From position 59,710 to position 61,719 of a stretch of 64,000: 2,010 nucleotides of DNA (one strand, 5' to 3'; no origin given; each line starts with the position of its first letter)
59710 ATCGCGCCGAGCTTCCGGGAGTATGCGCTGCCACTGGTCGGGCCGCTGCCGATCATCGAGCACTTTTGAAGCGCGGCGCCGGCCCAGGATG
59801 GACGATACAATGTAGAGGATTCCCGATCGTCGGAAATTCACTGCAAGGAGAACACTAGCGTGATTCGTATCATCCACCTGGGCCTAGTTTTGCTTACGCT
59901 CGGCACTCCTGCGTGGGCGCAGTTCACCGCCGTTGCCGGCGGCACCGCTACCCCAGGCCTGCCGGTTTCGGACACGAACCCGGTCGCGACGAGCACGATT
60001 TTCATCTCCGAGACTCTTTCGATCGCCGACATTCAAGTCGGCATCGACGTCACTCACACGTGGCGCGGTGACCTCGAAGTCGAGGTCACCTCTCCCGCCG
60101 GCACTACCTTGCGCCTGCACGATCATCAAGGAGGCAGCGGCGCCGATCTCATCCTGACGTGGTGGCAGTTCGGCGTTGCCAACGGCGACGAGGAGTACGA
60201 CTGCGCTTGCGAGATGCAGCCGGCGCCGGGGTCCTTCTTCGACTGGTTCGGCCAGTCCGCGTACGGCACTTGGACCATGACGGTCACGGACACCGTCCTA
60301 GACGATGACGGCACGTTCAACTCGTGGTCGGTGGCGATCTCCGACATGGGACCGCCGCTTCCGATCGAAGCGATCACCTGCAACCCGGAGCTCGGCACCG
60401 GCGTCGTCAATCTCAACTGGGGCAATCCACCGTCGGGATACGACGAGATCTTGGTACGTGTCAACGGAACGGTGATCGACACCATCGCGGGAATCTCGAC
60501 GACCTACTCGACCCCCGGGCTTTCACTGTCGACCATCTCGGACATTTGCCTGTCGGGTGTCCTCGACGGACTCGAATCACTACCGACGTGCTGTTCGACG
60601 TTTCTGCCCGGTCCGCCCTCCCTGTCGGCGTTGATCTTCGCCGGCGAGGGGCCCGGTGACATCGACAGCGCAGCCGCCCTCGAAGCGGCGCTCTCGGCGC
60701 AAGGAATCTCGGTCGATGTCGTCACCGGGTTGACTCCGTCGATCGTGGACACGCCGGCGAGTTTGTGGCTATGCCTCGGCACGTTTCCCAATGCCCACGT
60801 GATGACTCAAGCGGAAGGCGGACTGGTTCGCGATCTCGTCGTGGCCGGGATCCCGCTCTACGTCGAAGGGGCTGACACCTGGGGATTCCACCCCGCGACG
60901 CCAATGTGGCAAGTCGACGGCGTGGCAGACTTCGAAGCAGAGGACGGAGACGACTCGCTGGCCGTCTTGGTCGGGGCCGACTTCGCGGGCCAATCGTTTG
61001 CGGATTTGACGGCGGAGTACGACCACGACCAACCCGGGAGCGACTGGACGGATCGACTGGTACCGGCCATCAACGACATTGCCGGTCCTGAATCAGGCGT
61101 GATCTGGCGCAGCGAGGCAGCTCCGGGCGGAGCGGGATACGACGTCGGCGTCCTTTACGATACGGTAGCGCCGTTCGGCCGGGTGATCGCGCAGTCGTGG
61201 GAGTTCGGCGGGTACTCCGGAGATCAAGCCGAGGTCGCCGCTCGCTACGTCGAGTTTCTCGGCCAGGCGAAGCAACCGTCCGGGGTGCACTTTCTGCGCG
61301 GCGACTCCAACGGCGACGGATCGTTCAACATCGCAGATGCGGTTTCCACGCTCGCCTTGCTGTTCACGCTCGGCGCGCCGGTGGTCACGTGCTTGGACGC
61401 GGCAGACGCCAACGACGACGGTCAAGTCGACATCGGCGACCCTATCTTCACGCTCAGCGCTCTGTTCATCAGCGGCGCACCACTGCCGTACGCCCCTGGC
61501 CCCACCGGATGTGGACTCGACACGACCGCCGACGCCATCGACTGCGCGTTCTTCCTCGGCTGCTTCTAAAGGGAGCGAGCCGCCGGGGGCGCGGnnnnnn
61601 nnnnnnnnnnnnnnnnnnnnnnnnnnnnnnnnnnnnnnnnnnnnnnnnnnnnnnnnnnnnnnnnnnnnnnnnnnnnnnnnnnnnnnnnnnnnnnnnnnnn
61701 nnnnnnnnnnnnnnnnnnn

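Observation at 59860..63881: Three secreted paralogs share a dockerin pair plus a conserved Cys-rich C-terminal tail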

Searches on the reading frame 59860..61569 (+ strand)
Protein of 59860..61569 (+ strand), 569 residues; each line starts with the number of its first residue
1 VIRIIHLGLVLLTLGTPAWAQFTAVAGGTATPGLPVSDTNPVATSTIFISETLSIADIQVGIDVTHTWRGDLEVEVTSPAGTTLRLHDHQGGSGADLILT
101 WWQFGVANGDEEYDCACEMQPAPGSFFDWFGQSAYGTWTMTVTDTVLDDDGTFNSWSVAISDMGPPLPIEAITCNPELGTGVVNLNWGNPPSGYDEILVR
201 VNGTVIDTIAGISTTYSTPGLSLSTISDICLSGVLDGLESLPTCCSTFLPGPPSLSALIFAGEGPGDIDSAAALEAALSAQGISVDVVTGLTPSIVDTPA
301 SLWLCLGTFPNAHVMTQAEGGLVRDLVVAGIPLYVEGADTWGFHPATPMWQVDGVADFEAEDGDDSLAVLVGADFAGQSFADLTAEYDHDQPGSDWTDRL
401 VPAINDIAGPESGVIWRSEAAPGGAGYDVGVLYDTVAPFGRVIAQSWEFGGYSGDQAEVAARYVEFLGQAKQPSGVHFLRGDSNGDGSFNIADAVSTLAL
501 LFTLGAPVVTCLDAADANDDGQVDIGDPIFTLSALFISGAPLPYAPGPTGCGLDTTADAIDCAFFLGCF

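Call 3: search_protein_families(library=pfam, proteins=[window:59860-61569:+], max_evalue=1)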
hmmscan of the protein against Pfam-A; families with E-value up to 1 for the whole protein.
window:59860-61569:+ (569 aa): 3 families
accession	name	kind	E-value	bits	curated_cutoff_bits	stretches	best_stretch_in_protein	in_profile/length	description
PF01483.27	P_proprotein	-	7.4e-16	58.5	21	1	56-159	2-85/86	Proprotein convertase P-domain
PF00404.24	Dockerin_1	-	0.051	14.2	22.9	1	481-524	2-45/57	Dockerin type I domain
PF13202.12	EF-hand_5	-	0.4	10.7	25.9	0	510-524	3-17/25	EF hand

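Call 5: search_protein_families(library=ncbifam, proteins=[window:59860-61569:+], max_evalue=1)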
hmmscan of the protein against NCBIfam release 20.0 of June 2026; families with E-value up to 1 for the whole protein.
window:59860-61569:+ (569 aa): 1 family
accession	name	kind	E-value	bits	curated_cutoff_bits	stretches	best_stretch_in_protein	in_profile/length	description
NF049990.1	CellobisidaseCelK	equivalog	0.022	12.9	1700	1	471-527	820-874/889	cellulose 1,4-beta-cellobiosidase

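Call 16: find_encoding_contigs(protein=window:59860-61569:+, flank=10000, max_places=4)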
Protein window:59860-61569:+ (569 aa): 1 contig read that carries it; 1 place shown.
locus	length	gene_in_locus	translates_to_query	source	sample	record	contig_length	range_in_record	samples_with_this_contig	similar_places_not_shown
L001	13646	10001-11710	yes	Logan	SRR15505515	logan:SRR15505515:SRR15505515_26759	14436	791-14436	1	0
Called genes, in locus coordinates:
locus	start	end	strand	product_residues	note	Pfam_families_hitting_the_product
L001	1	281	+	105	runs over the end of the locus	-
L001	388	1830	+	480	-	PF04542:Sigma70_r2 (weak), PF04545:Sigma70_r4 (weak), PF08281:Sigma70_r4_2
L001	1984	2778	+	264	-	PF14257:DUF4349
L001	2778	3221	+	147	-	-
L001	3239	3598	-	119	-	PF13669:Glyoxalase_4 (weak), PF00903:Glyoxalase, PF18029:Glyoxalase_6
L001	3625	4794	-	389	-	PF10509:GalKase_gal_bdg, PF00288:GHMP_kinases_N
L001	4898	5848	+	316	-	PF00534:Glycos_transf_1, PF13692:Glyco_trans_1_4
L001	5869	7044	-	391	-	PF00557:Peptidase_M24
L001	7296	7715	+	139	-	PF05099:TerB (faint)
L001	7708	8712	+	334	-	PF13650:Asp_protease_2, PF13975:gag-asp_proteas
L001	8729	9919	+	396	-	PF00365:PFK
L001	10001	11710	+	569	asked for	PF01483:P_proprotein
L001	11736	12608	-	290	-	PF02739:5_3_exonuc_N, PF01367:5_3_exonuc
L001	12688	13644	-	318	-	?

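Call 64: search_solved_structures(query=window:59860-61260:+, max_evalue=1)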
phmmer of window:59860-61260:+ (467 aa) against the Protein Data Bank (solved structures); distinct sequences matched with E-value up to 1: 3.
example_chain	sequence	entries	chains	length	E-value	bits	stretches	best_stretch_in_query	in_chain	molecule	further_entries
3wqb_A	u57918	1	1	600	0.0079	18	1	40-145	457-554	Extracellular serine protease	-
3hjr_A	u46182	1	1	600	0.0079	18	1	40-145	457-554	Extracellular serine protease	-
6rvr_A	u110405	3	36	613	0.086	14.5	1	247-297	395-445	Portal protein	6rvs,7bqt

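Call 67: list_cluster_members(proteins=[window:59860-61566:+, window:62550-63881:-, window:15766-17265:-])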
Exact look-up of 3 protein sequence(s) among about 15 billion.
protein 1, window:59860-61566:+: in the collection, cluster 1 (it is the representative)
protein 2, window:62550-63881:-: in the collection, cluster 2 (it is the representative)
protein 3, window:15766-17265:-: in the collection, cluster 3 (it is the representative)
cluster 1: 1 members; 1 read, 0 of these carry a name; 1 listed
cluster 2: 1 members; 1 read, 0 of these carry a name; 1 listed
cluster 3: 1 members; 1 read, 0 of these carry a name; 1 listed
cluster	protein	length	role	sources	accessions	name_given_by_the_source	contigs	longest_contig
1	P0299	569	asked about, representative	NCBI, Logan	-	-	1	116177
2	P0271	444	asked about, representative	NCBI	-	-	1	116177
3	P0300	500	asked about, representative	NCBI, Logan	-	-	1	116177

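Call 68: find_homologous_proteins(query=window:59860-61566:+, max_evalue=0.00001)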
Query window:59860-61566:+ (569 aa): 20 proteins with E <= 0.00001 among 8000 candidates.
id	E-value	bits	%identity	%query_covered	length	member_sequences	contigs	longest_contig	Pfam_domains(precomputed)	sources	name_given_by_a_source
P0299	0.0e+0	1290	100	100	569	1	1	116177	PF01483.28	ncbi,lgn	-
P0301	8.0e-194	663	57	95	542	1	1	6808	PF01483.28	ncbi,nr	ncbi:MAG: proprotein convertase P-domain-containing protein, partial [Planctomycetes bacterium]|nr:p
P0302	6.4e-114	400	41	97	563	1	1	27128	PF01483.28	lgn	-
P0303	3.7e-94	334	39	72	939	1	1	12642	-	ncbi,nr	ncbi:MAG: hypothetical protein KDC38_02205 [Planctomycetes bacterium]|nr:hypothetical protein [Planc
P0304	1.3e-87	313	40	68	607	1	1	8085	-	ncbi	ncbi:MAG: hypothetical protein ACE5GW_02100 [Planctomycetota bacterium]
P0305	5.9e-87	311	38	95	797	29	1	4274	PF00059.28,PF00404.25,PF01483.28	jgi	jgi:subtilisin-like proprotein convertase family protein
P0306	9.5e-84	300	42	69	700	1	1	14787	-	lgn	-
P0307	3.9e-82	295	36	94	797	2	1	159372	PF00059.28,PF00404.25,PF01483.28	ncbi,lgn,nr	ncbi:MAG: proprotein convertase P-domain-containing protein [Planctomycetota bacterium]|nr:proprotei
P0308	5.0e-81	291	36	94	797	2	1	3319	PF00059.28,PF00404.25,PF01483.28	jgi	jgi:subtilisin-like proprotein convertase family protein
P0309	8.4e-74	267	41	68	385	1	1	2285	-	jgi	jgi:hypothetical protein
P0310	7.2e-68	247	42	69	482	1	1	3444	-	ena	-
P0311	7.3e-65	238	42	68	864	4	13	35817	-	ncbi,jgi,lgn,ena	-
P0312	9.2e-60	221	38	73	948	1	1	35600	-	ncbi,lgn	-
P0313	2.0e-48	183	44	53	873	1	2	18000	-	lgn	-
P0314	2.8e-47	179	37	57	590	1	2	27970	PF23759.2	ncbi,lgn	ncbi:MAG: dockerin type I repeat-containing protein [Planctomycetota bacterium]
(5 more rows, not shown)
